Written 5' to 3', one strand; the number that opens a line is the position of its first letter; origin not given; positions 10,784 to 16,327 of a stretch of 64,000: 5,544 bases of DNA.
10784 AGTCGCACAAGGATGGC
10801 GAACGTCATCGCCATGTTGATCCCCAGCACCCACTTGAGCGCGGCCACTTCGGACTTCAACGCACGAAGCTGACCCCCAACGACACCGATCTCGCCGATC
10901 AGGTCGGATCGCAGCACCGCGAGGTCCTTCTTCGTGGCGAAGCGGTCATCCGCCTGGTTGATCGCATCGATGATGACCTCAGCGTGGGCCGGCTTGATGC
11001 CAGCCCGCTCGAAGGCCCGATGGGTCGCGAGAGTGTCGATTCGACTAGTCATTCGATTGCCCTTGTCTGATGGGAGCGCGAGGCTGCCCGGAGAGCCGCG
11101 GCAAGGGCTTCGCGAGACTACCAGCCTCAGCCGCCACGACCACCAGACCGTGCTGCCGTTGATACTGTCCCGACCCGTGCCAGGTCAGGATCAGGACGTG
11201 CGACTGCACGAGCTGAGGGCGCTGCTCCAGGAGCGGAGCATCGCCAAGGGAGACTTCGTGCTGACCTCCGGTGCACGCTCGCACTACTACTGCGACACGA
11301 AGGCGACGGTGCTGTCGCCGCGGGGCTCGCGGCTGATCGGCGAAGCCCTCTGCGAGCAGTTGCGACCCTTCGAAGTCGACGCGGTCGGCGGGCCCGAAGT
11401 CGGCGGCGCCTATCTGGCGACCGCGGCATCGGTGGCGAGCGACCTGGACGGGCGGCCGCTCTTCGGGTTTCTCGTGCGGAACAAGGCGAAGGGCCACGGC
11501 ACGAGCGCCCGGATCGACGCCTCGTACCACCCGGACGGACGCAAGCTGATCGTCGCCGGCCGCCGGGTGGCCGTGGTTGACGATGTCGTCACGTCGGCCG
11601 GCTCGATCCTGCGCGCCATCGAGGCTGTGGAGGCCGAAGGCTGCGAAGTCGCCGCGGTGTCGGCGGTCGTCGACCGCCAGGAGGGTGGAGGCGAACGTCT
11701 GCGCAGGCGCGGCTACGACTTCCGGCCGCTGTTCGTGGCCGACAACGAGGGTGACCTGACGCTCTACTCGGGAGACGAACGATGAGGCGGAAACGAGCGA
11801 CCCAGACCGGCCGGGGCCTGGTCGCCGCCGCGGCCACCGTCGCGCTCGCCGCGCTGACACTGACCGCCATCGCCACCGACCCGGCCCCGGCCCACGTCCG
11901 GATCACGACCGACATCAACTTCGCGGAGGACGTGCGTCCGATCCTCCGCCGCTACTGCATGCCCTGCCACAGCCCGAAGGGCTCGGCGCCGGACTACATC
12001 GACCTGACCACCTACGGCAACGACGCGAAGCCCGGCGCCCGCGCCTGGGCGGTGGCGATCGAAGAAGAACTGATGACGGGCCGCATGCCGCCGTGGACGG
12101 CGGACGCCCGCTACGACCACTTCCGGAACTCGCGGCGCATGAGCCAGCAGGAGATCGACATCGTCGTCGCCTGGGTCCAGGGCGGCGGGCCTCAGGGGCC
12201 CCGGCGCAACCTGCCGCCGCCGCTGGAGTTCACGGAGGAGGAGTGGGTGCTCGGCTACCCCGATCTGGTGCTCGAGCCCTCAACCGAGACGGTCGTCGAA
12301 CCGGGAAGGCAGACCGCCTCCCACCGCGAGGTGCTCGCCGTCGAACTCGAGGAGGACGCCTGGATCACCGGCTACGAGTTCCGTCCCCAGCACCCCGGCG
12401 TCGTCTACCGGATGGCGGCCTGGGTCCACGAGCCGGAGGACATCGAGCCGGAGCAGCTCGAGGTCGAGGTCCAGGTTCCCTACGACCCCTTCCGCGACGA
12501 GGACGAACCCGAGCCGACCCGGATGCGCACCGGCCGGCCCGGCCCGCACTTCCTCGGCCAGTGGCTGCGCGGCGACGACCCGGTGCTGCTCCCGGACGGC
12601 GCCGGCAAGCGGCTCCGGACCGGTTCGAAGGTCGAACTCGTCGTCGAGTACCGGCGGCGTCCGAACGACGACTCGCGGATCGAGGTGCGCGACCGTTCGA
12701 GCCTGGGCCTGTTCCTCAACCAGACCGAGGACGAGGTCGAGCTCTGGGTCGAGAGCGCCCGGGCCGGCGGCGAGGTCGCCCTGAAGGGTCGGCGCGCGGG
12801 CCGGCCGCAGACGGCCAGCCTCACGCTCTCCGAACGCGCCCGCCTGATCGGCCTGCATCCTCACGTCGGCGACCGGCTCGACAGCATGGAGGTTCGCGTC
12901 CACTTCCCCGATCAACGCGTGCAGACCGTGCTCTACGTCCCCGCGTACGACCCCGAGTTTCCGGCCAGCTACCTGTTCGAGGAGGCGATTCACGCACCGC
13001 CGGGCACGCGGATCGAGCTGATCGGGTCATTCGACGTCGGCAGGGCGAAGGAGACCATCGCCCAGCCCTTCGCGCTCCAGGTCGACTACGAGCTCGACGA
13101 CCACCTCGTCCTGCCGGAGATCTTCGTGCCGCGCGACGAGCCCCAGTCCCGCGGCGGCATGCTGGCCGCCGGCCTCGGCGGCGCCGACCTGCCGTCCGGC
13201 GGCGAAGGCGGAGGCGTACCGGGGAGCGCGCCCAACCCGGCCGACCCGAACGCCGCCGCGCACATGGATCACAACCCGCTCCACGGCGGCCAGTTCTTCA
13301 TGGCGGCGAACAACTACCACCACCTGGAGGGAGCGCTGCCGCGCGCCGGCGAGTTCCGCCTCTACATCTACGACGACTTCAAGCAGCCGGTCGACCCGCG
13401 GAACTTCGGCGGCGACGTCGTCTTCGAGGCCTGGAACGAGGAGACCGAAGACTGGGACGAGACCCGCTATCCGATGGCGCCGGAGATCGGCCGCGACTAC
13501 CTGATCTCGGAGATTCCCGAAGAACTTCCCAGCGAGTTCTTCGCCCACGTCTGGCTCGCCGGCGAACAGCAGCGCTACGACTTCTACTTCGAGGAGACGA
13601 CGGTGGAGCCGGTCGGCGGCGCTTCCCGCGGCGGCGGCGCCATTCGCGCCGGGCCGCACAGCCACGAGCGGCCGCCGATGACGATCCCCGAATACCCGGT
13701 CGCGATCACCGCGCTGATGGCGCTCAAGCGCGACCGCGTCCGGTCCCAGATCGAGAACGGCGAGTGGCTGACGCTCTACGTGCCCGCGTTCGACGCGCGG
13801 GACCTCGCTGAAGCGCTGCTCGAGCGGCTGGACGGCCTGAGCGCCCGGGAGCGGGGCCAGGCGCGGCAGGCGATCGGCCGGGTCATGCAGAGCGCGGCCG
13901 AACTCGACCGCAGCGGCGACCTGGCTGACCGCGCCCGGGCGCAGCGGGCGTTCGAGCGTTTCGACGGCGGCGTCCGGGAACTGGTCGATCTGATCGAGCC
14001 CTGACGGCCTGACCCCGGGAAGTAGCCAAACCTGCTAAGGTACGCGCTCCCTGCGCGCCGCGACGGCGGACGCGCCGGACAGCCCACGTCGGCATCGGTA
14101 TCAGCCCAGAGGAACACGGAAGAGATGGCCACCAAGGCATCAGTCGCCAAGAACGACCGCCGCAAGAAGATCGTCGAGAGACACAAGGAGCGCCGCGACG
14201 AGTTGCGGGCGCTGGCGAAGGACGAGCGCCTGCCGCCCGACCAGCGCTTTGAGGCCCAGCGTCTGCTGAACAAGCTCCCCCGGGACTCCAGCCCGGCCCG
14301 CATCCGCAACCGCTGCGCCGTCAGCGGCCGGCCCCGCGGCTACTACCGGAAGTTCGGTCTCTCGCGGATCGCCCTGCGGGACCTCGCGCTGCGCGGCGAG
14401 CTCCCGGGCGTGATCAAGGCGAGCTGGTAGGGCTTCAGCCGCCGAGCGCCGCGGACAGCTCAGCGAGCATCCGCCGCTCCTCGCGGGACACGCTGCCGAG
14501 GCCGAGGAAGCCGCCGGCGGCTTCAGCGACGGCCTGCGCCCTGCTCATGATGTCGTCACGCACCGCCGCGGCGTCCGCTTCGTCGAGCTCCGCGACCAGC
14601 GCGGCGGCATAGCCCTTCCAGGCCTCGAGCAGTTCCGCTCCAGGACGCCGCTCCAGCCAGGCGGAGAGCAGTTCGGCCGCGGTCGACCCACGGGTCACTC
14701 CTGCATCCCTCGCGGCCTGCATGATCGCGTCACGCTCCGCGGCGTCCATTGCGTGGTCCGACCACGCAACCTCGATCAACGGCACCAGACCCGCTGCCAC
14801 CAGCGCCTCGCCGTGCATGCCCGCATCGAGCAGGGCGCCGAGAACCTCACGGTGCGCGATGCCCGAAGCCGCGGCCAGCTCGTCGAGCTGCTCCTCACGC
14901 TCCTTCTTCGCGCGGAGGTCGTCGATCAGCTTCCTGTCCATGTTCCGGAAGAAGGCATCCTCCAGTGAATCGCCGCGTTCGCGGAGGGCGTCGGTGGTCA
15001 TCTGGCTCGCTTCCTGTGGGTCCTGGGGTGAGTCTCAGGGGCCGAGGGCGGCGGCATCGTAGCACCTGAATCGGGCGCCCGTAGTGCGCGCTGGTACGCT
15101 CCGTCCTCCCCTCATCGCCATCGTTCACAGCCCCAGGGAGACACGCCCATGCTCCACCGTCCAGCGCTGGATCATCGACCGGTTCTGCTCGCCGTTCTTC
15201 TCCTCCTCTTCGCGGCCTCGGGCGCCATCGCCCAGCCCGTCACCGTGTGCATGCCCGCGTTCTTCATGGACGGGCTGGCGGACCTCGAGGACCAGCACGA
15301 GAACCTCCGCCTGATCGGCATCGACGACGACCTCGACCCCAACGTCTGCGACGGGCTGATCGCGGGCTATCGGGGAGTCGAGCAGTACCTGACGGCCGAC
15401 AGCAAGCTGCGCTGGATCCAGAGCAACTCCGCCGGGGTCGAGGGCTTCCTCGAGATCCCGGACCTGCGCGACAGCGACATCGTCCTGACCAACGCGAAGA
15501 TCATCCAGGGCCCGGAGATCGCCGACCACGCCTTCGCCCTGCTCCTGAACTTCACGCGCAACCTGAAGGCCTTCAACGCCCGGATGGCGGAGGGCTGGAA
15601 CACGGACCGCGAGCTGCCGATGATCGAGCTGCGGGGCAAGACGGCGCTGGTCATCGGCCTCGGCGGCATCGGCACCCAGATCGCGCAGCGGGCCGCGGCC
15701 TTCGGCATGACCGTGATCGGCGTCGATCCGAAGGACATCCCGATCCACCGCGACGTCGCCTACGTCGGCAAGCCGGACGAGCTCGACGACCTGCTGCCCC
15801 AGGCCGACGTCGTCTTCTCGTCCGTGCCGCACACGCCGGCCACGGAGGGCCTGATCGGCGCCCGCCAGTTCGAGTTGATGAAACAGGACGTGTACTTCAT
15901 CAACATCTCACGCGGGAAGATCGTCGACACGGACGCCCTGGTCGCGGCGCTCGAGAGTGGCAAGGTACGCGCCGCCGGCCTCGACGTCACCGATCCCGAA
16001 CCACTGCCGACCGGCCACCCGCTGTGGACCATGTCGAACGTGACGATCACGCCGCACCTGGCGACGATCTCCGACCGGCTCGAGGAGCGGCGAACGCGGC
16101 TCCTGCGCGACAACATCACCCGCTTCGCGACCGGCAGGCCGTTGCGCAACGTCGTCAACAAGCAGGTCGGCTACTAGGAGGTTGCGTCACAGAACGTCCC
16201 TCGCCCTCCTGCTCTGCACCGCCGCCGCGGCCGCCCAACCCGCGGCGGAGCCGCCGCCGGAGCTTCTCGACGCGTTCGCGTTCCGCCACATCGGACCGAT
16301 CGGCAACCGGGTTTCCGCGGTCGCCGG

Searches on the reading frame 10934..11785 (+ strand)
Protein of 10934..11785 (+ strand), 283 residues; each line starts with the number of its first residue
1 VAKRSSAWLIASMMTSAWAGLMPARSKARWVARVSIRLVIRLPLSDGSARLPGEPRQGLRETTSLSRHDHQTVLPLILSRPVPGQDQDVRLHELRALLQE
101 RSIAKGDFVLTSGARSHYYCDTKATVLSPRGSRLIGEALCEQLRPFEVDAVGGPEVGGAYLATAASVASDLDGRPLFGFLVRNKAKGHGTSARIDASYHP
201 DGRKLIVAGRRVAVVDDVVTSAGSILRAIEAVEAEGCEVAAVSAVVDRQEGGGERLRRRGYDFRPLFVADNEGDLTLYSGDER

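Call 45: search_protein_families(library=pfam, proteins=[window:10934-11785:+], max_evalue=0.001)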
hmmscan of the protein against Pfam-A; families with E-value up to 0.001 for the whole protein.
window:10934-11785:+ (283 aa): 1 family
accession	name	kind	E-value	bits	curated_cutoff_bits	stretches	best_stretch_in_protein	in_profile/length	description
PF00156.33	Pribosyltran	-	2.1e-10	40.6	26.3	1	146-254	28-132/158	Phosphoribosyl transferase domain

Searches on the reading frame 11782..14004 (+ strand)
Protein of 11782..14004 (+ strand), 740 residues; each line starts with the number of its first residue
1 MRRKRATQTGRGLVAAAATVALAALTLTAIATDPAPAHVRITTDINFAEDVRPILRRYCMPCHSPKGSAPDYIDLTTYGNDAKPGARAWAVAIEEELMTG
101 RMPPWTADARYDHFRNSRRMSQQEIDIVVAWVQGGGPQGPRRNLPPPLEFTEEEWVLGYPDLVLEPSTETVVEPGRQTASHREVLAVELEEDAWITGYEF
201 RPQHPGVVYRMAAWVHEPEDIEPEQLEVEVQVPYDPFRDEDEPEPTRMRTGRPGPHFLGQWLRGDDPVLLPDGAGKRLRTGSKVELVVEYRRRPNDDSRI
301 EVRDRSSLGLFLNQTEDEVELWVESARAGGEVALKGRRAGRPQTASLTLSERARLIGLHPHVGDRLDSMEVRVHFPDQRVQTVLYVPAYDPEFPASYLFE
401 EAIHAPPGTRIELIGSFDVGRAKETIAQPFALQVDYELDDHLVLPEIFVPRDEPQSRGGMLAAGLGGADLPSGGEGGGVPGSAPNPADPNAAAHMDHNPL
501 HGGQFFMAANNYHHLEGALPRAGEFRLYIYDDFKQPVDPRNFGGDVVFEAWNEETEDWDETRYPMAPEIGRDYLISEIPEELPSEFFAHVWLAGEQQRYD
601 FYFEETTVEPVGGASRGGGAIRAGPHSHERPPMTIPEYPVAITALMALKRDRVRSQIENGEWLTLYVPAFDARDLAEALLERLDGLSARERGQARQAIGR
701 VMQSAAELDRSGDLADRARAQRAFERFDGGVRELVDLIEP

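Call 45: search_protein_families(library=pfam, proteins=[window:11782-14004:+], max_evalue=0.001)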
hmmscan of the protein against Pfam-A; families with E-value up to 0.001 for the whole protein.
window:11782-14004:+ (740 aa): 1 family
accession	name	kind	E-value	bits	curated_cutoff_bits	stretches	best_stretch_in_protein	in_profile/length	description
PF14376.11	Haem_bd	-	8.8e-06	26.2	27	0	35-75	18-58/133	Haem-binding domain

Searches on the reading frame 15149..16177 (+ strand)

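Call 45: search_protein_families(library=pfam, proteins=[window:15149-16177:+], max_evalue=0.001)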
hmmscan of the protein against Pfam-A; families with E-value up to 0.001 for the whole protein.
window:15149-16177:+ (342 aa): 2 families
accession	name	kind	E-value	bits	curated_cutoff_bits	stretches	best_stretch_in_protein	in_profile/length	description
PF02826.25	2-Hacid_dh_C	-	3.9e-60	202.7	25.1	1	129-305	1-178/178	D-isomer specific 2-hydroxyacid dehydrogenase, NAD binding domain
PF03446.21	NAD_binding_2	-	2.7e-05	24.7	21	1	168-276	4-115/161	NAD binding domain of 6-phosphogluconate dehydrogenase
